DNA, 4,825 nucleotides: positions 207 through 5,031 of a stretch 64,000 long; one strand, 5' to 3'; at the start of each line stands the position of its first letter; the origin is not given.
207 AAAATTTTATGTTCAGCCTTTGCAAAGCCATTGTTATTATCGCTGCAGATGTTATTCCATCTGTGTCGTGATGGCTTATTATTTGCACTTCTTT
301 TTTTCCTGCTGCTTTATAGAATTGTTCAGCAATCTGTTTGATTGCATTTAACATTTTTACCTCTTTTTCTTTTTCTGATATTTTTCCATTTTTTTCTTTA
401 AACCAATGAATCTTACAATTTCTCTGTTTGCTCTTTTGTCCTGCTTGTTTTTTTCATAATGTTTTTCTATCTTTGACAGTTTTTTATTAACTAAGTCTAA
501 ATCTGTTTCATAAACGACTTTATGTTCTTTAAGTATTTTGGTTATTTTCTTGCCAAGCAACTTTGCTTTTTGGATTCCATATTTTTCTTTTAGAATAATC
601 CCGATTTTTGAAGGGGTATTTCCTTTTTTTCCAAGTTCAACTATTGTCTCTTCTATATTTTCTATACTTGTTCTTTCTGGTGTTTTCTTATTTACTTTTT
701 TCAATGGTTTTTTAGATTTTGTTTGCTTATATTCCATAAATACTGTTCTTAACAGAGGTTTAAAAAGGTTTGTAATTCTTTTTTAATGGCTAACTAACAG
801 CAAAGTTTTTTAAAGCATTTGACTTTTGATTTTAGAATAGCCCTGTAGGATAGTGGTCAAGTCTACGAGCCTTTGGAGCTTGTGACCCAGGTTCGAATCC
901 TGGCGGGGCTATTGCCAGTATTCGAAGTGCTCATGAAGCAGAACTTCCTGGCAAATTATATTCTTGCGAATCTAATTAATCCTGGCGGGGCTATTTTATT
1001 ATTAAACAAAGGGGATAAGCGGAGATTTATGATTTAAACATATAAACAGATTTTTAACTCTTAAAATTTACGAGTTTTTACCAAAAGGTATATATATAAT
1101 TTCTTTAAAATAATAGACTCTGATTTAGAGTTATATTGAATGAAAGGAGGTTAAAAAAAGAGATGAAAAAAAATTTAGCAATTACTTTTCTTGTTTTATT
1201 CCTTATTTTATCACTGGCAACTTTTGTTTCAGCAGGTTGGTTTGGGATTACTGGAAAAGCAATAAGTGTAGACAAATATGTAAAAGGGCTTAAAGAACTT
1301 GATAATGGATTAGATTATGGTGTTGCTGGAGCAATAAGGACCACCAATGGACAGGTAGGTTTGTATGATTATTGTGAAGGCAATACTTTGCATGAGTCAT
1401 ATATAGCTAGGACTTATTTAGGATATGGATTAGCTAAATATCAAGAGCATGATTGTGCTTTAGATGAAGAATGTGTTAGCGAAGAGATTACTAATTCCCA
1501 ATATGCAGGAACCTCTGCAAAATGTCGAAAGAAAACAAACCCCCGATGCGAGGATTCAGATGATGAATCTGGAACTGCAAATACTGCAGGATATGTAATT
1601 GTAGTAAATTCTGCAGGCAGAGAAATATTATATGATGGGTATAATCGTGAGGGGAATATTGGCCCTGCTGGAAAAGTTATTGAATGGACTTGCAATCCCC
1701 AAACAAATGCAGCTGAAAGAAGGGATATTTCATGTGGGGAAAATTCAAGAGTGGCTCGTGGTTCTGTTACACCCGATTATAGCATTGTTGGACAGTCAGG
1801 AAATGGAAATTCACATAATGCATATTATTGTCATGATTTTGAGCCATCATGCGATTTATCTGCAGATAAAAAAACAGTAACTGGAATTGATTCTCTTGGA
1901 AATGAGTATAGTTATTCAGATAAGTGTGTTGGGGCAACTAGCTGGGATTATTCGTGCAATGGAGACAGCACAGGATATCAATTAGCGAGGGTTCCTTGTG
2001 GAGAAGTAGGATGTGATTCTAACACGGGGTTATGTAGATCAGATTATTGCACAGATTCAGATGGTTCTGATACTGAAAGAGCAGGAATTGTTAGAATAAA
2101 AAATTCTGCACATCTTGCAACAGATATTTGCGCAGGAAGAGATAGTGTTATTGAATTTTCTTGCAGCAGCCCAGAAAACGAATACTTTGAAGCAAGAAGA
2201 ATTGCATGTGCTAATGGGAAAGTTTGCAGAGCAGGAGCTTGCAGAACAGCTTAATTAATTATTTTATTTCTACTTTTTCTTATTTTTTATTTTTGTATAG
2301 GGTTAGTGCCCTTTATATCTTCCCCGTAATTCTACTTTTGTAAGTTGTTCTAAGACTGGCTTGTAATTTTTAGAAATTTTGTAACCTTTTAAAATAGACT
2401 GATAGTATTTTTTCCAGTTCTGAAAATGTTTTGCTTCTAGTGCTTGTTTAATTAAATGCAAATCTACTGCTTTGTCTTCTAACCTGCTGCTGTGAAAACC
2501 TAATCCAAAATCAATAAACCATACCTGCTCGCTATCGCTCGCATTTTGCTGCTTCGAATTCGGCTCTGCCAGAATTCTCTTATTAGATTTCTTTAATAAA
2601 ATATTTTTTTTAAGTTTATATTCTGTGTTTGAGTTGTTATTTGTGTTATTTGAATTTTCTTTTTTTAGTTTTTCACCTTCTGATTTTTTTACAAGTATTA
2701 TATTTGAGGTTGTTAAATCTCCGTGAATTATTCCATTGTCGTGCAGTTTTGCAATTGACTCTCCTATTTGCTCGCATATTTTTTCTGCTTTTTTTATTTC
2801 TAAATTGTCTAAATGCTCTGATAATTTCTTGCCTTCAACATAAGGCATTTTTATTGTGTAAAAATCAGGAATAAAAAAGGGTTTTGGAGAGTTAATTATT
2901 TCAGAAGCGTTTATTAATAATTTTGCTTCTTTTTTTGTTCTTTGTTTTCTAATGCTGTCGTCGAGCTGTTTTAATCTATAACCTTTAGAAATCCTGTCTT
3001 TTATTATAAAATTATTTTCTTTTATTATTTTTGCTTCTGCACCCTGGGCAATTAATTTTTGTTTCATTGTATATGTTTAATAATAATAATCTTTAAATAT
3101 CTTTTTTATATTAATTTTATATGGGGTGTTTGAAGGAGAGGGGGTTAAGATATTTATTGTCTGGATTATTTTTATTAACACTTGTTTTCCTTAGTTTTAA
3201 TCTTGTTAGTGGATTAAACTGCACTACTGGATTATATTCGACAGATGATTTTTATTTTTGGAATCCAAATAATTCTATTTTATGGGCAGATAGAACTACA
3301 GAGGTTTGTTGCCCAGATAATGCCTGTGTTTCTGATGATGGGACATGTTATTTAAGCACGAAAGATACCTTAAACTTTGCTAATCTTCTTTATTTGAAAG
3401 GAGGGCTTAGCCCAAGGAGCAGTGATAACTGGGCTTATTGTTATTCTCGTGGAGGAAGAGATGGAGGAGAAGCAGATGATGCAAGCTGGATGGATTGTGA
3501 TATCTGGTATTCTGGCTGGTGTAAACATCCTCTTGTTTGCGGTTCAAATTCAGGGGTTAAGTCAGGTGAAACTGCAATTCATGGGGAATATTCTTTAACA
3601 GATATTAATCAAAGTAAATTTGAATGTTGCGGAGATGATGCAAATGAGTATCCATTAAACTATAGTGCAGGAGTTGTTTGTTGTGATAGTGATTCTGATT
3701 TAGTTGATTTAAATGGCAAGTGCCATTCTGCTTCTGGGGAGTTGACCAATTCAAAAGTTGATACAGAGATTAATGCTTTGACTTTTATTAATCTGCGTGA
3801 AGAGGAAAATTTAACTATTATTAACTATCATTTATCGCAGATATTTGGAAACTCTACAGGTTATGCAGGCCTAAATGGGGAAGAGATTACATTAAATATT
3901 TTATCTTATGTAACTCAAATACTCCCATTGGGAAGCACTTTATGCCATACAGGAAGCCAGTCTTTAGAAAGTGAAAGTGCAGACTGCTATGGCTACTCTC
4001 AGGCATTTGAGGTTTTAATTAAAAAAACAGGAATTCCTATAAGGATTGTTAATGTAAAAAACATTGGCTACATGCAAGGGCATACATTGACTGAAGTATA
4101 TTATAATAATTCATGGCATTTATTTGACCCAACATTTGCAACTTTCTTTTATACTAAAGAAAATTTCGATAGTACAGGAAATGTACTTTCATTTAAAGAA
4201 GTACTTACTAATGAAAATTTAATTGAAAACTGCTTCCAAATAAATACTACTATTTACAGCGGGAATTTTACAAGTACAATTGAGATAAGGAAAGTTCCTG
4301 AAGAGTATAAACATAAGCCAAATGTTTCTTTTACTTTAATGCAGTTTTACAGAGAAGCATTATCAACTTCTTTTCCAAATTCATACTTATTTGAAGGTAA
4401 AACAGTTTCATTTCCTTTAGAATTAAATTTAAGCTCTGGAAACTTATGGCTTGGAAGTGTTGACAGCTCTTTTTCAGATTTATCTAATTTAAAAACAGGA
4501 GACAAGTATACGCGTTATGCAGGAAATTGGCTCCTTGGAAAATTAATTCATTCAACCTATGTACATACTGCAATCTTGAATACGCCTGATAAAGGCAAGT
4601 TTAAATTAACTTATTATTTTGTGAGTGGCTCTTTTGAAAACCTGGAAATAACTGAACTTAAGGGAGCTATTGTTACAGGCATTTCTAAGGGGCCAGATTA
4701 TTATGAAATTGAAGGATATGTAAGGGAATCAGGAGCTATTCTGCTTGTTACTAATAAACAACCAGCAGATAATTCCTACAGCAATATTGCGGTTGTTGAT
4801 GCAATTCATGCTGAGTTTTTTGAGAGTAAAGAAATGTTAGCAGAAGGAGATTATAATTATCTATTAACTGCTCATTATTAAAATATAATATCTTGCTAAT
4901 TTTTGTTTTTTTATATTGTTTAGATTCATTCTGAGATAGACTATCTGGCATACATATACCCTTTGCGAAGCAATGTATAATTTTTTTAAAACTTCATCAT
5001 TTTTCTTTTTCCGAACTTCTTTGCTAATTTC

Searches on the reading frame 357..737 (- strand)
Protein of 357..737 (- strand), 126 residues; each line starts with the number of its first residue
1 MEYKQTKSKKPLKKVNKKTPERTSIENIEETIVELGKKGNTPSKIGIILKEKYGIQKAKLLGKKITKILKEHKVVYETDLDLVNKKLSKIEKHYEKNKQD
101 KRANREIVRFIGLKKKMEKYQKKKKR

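Call 12: search_protein_families(library=pfam, proteins=[window:357-737:-])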
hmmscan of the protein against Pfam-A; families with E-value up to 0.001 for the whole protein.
window:357-737:- (126 aa): 2 families
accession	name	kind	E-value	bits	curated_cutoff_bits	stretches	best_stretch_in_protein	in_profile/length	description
PF08069.17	Ribosomal_S13_N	-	1.8e-09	38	25.4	1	7-55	13-60/60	Ribosomal S13/S15 N-terminal domain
PF00312.27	Ribosomal_S15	-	0.00085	19.9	31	0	77-125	19-67/81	Ribosomal protein S15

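Call 19: find_encoding_contigs(protein=window:357-737:-, flank=5000, max_places=10)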
Protein window:357-737:- (126 aa): 2 contigs read that carry it; 1 place shown.
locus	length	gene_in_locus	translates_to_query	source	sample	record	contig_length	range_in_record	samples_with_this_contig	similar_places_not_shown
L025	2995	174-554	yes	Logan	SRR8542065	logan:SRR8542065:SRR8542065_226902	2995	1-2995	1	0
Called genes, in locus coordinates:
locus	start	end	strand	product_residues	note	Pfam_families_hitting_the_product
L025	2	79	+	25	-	?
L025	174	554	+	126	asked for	PF08069:Ribosomal_S13_N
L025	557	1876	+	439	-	PF01368:DHH, PF21763:DHH_CID, PF02272:DHHA1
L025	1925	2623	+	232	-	PF07541:EIF_2_alpha (weak)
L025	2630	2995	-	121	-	?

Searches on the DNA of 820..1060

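Call 50: search_rna_families(source=window, start=820, end=1060, threshold=evalue, max_evalue=10, show_alignments=2)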
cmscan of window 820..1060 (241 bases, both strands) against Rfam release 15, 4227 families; matches with E-value up to 10: 9.
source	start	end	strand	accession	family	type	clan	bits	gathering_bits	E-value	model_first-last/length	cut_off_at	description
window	839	911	+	RF00005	tRNA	Gene; tRNA;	CL00001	61.4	29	2.8e-13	1-71/71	no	tRNA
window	837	962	+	RF02435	SpF41_sRNA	Gene; sRNA;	-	23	52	0.14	1-105/105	no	Streptococcus sRNA SpF41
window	849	954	-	RF00438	SNORA33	Gene; snRNA; snoRNA; HACA-box;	-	18.3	74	1.2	1-130/130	no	Small nucleolar RNA SNORA33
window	868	910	+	RF01684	mascRNA-menRNA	Gene;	-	16.1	42.5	0.86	1-56/56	no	MALAT1-associated small cytoplasmic RNA/MEN beta RNA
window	858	969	+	RF02553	YrlA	Gene; sRNA;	-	12.8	69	6.5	1-114/114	no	Y RNA-like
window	866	938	+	RF02133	HOXB13-AS1_2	Gene; lncRNA;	-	11.7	40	1.9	1-81/81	no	HOXB13 antisense RNA 1 conserved region 2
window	967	1059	-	RF02119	FTX_1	Gene; lncRNA;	-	11.5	50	6.8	1-71/71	no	FTX transcript, XIST regulator conserved region 1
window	964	1004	+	RF02108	DLEU2_4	Gene; lncRNA;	-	11.4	40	6.9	1-58/58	no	Deleted in lymphocytic leukemia 2 conserved region 4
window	953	1060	-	RF02546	LSU_trypano_mito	Gene; rRNA;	CL00112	9.2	60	9.1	203-561/561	5'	Trypanosomatid mitochondrial large subunit ribosomal RNA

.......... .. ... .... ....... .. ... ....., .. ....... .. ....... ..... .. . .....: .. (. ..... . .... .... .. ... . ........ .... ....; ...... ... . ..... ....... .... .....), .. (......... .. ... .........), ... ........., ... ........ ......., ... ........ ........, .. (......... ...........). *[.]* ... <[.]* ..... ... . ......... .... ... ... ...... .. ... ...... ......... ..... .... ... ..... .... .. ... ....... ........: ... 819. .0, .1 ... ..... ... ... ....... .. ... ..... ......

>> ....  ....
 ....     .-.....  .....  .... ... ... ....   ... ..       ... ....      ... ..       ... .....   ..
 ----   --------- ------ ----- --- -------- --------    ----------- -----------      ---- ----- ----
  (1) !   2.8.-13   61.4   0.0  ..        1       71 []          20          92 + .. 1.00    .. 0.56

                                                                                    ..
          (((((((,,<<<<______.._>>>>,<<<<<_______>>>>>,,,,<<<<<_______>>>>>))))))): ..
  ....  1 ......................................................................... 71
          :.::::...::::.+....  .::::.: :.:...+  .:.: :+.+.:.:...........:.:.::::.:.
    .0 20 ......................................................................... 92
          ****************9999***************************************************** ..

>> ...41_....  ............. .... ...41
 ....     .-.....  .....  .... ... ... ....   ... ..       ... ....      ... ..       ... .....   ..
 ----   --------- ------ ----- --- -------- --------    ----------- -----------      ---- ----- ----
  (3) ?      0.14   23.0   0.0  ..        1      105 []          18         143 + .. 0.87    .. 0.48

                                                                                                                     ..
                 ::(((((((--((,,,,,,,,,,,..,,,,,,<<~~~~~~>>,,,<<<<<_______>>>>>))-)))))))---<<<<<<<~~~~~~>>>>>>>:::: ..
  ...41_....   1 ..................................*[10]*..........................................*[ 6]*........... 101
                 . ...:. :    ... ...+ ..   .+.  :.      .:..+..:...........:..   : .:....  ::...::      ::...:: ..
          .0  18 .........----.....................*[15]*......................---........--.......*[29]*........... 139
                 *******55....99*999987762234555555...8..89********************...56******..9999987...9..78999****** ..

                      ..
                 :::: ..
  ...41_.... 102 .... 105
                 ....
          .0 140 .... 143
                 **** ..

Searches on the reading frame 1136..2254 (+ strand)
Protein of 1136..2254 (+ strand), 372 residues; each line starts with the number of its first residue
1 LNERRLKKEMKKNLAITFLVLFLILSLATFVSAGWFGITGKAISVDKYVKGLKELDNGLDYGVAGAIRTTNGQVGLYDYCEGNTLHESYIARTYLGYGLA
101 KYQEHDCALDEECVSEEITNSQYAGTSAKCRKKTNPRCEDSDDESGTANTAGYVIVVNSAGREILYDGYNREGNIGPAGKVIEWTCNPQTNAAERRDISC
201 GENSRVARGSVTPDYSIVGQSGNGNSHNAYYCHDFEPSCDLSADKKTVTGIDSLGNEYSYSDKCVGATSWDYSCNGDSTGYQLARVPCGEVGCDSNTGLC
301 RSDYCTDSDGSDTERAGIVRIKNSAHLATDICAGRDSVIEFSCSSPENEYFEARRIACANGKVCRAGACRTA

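Call 12: search_protein_families(library=pfam, proteins=[window:1136-2254:+])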
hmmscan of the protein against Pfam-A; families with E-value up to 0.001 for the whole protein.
window:1136-2254:+ (372 aa): 0 families

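Call 45: find_encoding_contigs(protein=window:1136-2254:+, flank=3000, max_places=10)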
Protein window:1136-2254:+ (372 aa): 1 contig read that carries it; 1 place shown.
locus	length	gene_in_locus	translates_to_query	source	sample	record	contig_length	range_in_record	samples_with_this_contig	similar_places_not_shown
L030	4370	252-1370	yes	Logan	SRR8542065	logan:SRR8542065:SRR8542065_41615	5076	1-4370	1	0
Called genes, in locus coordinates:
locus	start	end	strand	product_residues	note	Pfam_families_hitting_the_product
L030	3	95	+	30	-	?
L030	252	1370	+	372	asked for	-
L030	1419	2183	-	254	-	PF00069:Pkinase, PF01163:RIO1 (weak), PF06293:Kdo (faint)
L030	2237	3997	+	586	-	PF01841:Transglut_core (weak)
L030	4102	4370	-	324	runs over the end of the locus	?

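Call 94: search_protein_families(library=phrogs, proteins=[window:1136-2254:+], max_evalue=0.001)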
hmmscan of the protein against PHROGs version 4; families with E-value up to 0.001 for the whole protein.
window:1136-2254:+ (372 aa): 0 families

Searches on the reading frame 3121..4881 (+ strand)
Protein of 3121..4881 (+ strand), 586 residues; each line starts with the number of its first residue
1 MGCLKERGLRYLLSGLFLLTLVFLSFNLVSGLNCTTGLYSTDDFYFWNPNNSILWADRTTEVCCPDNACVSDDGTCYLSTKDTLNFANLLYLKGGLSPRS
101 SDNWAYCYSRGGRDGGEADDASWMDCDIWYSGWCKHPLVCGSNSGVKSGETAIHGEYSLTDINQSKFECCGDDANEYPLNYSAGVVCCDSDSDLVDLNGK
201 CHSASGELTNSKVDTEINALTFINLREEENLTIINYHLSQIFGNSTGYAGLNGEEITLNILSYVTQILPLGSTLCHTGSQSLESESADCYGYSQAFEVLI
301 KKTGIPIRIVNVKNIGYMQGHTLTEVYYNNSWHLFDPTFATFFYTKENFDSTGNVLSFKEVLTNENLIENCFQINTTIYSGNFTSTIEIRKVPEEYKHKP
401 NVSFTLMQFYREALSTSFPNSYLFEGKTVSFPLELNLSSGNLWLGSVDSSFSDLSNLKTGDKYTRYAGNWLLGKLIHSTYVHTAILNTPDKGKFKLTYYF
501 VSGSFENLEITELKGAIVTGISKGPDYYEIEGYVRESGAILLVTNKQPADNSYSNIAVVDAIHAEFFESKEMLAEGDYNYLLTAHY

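Call 12: search_protein_families(library=pfam, proteins=[window:3121-4881:+])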
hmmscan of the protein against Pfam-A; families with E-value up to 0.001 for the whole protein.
window:3121-4881:+ (586 aa): 1 family
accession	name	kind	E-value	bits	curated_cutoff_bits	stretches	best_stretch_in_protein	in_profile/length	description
PF01841.26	Transglut_core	-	4e-06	27.5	23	1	279-337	44-108/108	Transglutaminase-like superfamily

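Call 76: find_encoding_contigs(protein=window:3121-4881:+, flank=10000, max_places=3)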
Protein window:3121-4881:+ (586 aa): 2 contigs read that carry it; 1 place shown.
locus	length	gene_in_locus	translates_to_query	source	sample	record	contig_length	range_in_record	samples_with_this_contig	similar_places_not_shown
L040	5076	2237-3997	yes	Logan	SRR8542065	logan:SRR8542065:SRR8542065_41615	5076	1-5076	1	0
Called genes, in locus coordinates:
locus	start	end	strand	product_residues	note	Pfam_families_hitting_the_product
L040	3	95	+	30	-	?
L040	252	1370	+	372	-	-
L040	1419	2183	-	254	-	PF00069:Pkinase, PF01163:RIO1 (weak), PF06293:Kdo (faint)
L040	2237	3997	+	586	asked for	PF01841:Transglut_core (weak)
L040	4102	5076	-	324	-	?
